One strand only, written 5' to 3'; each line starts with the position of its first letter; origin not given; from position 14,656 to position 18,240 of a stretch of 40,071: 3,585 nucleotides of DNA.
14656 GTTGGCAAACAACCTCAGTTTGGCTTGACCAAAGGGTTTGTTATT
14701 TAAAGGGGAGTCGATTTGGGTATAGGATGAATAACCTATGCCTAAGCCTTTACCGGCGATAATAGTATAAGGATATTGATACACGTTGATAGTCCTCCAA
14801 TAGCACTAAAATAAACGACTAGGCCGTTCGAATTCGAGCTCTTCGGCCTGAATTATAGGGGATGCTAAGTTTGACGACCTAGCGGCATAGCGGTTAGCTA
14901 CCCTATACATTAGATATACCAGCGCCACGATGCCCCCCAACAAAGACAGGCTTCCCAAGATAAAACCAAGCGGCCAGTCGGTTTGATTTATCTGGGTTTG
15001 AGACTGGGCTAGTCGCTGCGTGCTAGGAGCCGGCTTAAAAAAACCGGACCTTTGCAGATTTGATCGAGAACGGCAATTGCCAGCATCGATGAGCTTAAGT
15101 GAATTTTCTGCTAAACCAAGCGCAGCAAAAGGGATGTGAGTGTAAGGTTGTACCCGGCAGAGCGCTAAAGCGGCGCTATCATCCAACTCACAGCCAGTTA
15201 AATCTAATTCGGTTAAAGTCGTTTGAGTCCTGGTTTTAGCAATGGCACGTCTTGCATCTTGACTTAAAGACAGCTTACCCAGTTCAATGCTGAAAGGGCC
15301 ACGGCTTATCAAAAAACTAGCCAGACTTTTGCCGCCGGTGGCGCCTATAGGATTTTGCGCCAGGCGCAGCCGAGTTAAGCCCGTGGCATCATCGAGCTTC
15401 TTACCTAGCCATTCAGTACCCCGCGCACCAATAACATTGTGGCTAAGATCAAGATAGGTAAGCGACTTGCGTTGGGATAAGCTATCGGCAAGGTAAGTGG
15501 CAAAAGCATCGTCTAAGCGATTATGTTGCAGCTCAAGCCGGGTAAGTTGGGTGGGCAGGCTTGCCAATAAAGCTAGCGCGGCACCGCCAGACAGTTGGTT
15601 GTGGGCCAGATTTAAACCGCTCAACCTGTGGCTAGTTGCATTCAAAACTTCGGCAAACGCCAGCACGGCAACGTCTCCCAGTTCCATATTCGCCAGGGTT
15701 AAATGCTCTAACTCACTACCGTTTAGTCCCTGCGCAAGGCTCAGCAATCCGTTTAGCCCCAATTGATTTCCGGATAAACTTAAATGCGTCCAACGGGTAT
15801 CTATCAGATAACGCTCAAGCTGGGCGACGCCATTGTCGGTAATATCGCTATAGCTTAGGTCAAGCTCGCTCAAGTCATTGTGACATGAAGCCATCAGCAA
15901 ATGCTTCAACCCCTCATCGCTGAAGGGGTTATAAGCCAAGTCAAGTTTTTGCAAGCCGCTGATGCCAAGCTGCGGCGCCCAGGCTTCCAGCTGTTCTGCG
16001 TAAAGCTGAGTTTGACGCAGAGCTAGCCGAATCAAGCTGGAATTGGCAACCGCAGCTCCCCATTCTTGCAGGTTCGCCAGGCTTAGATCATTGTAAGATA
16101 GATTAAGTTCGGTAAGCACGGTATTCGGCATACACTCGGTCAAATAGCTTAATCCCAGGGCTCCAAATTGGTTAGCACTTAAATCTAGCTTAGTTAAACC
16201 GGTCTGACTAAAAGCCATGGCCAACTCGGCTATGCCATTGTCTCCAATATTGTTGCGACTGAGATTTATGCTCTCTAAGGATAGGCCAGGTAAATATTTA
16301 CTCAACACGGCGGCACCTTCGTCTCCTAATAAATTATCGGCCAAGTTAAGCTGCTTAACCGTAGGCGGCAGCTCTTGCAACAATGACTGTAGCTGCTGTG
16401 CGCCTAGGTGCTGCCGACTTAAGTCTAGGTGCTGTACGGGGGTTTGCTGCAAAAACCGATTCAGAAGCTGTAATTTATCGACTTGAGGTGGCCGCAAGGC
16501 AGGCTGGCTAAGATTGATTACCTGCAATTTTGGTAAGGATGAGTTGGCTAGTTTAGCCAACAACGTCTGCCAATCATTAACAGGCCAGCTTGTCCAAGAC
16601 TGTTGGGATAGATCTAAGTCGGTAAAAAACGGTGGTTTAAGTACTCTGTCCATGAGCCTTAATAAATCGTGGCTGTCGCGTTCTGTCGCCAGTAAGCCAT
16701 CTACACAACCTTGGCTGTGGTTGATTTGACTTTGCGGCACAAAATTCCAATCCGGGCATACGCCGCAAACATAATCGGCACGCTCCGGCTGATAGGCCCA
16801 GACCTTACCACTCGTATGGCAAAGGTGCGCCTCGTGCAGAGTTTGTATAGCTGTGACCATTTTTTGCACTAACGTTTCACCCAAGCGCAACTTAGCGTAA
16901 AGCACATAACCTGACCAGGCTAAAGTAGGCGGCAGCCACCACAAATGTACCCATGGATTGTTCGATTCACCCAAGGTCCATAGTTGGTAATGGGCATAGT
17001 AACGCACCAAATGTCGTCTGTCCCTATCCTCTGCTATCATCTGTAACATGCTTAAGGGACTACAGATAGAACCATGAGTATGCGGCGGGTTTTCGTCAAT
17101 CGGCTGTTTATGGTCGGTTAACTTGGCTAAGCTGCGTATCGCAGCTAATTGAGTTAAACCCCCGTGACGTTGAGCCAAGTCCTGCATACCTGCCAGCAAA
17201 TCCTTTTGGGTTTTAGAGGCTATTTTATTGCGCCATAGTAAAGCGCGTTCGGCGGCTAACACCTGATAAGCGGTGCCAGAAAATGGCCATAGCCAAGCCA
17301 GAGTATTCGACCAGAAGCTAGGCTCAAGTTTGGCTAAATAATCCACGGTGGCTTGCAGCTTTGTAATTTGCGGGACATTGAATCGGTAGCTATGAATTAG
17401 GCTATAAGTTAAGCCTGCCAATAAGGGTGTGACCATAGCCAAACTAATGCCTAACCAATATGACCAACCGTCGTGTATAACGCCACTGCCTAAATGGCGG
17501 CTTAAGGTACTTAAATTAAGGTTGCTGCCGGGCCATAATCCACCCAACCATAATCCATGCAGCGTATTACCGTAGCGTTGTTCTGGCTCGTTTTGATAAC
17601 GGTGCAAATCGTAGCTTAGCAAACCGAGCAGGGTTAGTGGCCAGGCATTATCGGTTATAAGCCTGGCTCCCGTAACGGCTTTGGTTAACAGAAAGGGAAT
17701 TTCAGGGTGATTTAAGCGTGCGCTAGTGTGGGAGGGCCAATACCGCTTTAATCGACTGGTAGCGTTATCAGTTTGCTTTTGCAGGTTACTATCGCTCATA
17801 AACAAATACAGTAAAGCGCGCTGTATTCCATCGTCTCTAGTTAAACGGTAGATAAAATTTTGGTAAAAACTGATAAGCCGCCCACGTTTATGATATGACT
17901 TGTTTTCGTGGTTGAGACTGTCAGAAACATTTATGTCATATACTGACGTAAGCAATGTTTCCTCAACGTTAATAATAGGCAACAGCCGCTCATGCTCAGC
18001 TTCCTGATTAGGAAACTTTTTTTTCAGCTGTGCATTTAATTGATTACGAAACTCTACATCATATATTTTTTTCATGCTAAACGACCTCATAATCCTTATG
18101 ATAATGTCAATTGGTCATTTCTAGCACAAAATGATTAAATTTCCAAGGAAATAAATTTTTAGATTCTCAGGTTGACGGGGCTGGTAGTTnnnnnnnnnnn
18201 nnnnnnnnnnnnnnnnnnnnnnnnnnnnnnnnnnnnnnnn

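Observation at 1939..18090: Membrane-anchored RI-type LRR protein and a 4281-aa YD/Rhs toxin form one apparent operon: candidate undescribed toxin delivery or targeting module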

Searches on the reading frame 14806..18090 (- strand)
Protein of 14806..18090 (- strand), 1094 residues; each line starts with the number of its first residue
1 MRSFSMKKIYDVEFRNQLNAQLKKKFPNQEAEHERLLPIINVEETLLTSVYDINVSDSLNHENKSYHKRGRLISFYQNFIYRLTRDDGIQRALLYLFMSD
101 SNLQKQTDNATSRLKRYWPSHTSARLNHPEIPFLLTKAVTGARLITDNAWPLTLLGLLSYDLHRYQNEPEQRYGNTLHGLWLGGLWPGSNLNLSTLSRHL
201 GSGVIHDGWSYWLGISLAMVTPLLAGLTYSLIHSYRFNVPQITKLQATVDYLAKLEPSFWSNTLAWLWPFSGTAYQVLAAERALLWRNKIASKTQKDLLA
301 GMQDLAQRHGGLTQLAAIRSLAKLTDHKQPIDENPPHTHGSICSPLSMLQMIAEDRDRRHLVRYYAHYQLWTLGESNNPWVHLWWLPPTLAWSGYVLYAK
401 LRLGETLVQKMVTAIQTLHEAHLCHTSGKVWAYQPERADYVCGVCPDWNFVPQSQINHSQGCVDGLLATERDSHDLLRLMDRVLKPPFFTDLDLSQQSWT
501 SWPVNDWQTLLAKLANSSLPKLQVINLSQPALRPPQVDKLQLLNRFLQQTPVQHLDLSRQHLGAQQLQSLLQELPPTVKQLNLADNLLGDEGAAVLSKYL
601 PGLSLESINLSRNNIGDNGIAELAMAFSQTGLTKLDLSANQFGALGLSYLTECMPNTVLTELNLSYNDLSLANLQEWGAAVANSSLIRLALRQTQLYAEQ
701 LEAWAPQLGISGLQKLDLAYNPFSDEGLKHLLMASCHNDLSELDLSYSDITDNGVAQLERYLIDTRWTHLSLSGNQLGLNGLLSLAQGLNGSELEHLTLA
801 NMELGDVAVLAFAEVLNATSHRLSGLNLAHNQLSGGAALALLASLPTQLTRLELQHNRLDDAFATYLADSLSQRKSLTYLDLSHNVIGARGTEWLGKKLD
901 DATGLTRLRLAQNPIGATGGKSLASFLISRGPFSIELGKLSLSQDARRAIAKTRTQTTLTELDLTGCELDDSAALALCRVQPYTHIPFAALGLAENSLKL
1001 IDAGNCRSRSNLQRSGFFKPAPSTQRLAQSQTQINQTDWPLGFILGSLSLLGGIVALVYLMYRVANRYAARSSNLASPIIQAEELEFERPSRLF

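Call 6: search_protein_families(library=pfam, proteins=[window:14806-18090:-], max_evalue=0.01)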
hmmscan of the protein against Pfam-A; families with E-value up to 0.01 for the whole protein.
window:14806-18090:- (1094 aa): 3 families
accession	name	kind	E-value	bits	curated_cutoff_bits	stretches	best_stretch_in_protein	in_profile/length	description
PF13516.12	LRR_6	-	3.3e-34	114.6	23.4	2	957-978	3-24/24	Leucine Rich repeat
PF12799.13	LRR_4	-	8.2e-12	45.4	27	0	631-672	2-43/44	Leucine Rich repeats (2 copies)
PF00560.39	LRR_1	-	3.3e-11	41.5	20.6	0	604-620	1-17/23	Leucine Rich Repeat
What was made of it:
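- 15061..16533 (-): Solenoid of 16-17 ribonuclease-inhibitor-type LRRs (aa ~520-1010) with a Cys-containing C-terminal cap. Pfam LRR_6/LRR_4/LRR_1 (call 6).
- On Ribonuclease-inhibitor-type LRR proteins (Pfam LRR_6): LRR_6 E 3.3e-34, 114.6 bits against a cut-off of 23.4 (call 6).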

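Call 8: find_encoding_contigs(protein=window:14806-18090:-, flank=10000, max_places=6)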
Protein window:14806-18090:- (1094 aa): no gene with exactly this product is on record in the collection.
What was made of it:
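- Tried and rejected: The exact LRR protein is not in the contig index (call 8).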

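Call 9: search_protein_families(library=ncbifam, proteins=[window:14806-18090:-], max_evalue=0.01)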
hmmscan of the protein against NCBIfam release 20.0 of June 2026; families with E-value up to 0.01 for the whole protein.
window:14806-18090:- (1094 aa): 2 families
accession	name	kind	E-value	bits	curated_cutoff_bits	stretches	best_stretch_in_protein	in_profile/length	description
NF038076.1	fam_STM4015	hypoth_equivalog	1e-12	47.7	275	2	685-763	180-258/290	STM4015 family protein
NF033189.1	internalin_A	exception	0.00031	19.2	1600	1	689-887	184-350/799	class 1 internalin InlA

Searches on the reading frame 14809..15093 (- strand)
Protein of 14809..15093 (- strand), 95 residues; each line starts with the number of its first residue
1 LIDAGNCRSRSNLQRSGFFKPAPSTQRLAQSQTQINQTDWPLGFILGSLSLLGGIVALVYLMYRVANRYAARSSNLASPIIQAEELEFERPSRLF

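Call 19: search_protein_families(library=pfam, proteins=[window:14809-15093:-], max_evalue=5)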
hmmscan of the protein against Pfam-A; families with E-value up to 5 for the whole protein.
window:14809-15093:- (95 aa): 1 family
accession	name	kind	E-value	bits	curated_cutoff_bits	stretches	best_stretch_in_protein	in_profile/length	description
PF04052.18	TolB_N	-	0.076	13.6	22.4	1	10-40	38-70/106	TolB amino-terminal domain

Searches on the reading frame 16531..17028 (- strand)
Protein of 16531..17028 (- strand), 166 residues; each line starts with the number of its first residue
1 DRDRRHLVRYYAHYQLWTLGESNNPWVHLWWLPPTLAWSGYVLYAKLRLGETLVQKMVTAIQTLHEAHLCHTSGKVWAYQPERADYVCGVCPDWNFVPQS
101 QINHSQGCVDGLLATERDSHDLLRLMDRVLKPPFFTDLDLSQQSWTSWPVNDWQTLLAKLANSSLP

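Call 31: find_related_loci(query=A2, collection=genome_contigs, flank=10000)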
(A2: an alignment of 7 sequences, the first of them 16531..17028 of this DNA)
Query A2 (166 aa) in genome_contigs; peptide patterns used: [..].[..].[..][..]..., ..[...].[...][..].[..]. (x = any residue, [..] = any of these).
20 stretches matched a pattern; 1 encode a relative of the query (tblastn E <= 1e-3); 1 distinct loci.
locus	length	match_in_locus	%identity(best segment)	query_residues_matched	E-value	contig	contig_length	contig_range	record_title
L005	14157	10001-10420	30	12-157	1e-13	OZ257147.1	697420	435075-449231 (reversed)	MAG: Gammaproteobacteria bacterium isolate 445dba32-a52f-45ce-9705-2cdbc1c77c23 genome assembly, chromosome: 1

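Call 38: find_related_loci(query=A3, collection=metagenome_contigs, flank=10000)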
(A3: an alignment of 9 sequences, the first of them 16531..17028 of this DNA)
Query A3 (166 aa) in metagenome_contigs; peptide patterns used: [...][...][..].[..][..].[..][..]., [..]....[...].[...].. (x = any residue, [..] = any of these).
60 stretches matched a pattern; 2 encode a relative of the query (tblastn E <= 1e-3); 2 distinct loci.
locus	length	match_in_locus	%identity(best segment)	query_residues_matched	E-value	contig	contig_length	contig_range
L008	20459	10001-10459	32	5-160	5e-24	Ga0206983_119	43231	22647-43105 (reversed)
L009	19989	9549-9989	32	7-160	2e-22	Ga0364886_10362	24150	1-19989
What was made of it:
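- Tried and rejected: Narrower alignments found one GTDB genome locus and two JGI loci (calls 31, 38).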

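Call 50: search_protein_families(library=pfam, proteins=[L008:1218-2552:+, L008:2582-4378:+, L008:4524-5537:+, L008:6987-7787:+, L005:86-1387:+, L005:5995-7077:+, L005:7114-8613:+], max_evalue=0.01)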
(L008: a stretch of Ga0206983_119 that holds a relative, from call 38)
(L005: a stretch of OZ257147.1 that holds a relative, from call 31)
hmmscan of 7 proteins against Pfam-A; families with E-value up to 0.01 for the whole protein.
L008:1218-2552:+ (444 aa): 0 families

L008:2582-4378:+ (598 aa): 7 families
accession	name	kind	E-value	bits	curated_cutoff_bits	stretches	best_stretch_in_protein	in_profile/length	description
PF08448.16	PAS_4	-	9.1e-27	93.9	23.1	2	105-215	1-109/110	PAS fold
PF02518.31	HATPase_c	-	4.1e-20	72.7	26.4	1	485-590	1-108/111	Histidine kinase-, DNA gyrase B-, and HSP90-like ATPase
PF00989.32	PAS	-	1.4e-10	41.6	22.6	2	101-211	3-113/113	PAS fold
PF13426.13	PAS_9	-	4.6e-08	33.7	27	1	115-213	7-103/103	PAS domain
PF04193.19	PQ-loop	-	1e-06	28.8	22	1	8-56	2-50/61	PQ loop repeat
PF08348.17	PAS_6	-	0.0035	17.6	27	0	169-217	66-112/115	YheO-like PAS domain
PF00512.31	HisKA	-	0.0092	16.4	26.9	0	358-381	6-29/66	His Kinase A (phospho-acceptor) domain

L008:4524-5537:+ (337 aa): 1 family
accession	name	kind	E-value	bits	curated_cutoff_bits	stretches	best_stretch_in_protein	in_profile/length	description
PF00072.30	Response_reg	-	1.8e-13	51.1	30.2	1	100-160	42-101/111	Response regulator receiver domain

L008:6987-7787:+ (266 aa): 2 families
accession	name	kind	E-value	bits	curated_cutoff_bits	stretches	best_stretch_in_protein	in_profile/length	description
PF00196.25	GerE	-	1.2e-13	50.8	23.5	1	200-255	2-57/57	Bacterial regulatory proteins, luxR family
PF08281.18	Sigma70_r4_2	-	2.4e-05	24.4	25.7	1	200-243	10-54/54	Sigma-70, region 4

L005:86-1387:+ (433 aa): 5 families
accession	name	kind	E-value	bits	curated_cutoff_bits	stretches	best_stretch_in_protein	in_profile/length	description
PF13516.12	LRR_6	-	3.5e-74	239.5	23.4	9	223-246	1-24/24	Leucine Rich repeat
PF13855.12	LRR_8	-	3.9e-26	91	27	5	202-261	2-61/61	Leucine rich repeat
PF12799.13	LRR_4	-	6.3e-21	74.4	27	2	201-239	1-38/44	Leucine Rich repeats (2 copies)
PF00560.39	LRR_1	-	5.8e-14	49.7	20.6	0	227-238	2-13/23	Leucine Rich Repeat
PF13306.12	LRR_5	-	0.00014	22.2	27.7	0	115-209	20-109/127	BspA type Leucine rich repeat region (6 copies)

L005:5995-7077:+ (360 aa): 4 families
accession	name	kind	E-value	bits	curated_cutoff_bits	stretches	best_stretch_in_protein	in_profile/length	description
PF13516.12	LRR_6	-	3.2e-50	164.7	23.4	7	142-165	1-24/24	Leucine Rich repeat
PF13855.12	LRR_8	-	2.6e-17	62.8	27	3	121-180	2-61/61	Leucine rich repeat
PF12799.13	LRR_4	-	1.8e-14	53.9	27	1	169-206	2-38/44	Leucine Rich repeats (2 copies)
PF00560.39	LRR_1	-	2.9e-09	35.7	20.6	0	170-181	2-13/23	Leucine Rich Repeat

L005:7114-8613:+ (499 aa): 6 families
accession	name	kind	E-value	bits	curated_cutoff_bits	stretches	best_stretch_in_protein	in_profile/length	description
PF13516.12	LRR_6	-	3.3e-91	292.7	23.4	12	117-140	1-24/24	Leucine Rich repeat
PF13855.12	LRR_8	-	5.9e-36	122.5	27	4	120-179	2-61/61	Leucine rich repeat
PF12799.13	LRR_4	-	5.4e-28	96.8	27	2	168-203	2-36/44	Leucine Rich repeats (2 copies)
PF00560.39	LRR_1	-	2.6e-21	71.6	20.6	0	337-357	2-22/23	Leucine Rich Repeat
PF13306.12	LRR_5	-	1e-06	29.1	27.7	0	275-368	22-110/127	BspA type Leucine rich repeat region (6 copies)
PF18285.6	LuxT_C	-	0.0028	18.4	25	0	193-259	9-76/87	Tetracycline repressor LuxT C-terminal domain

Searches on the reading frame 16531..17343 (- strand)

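Call 19: search_protein_families(library=pfam, proteins=[window:16531-17343:-], max_evalue=5)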
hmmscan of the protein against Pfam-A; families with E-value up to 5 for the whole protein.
window:16531-17343:- (271 aa): 1 family
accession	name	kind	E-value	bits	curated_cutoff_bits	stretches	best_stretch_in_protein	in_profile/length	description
PF12925.12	APP_E2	-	0.041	14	22.2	1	73-120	113-158/190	E2 domain of amyloid precursor protein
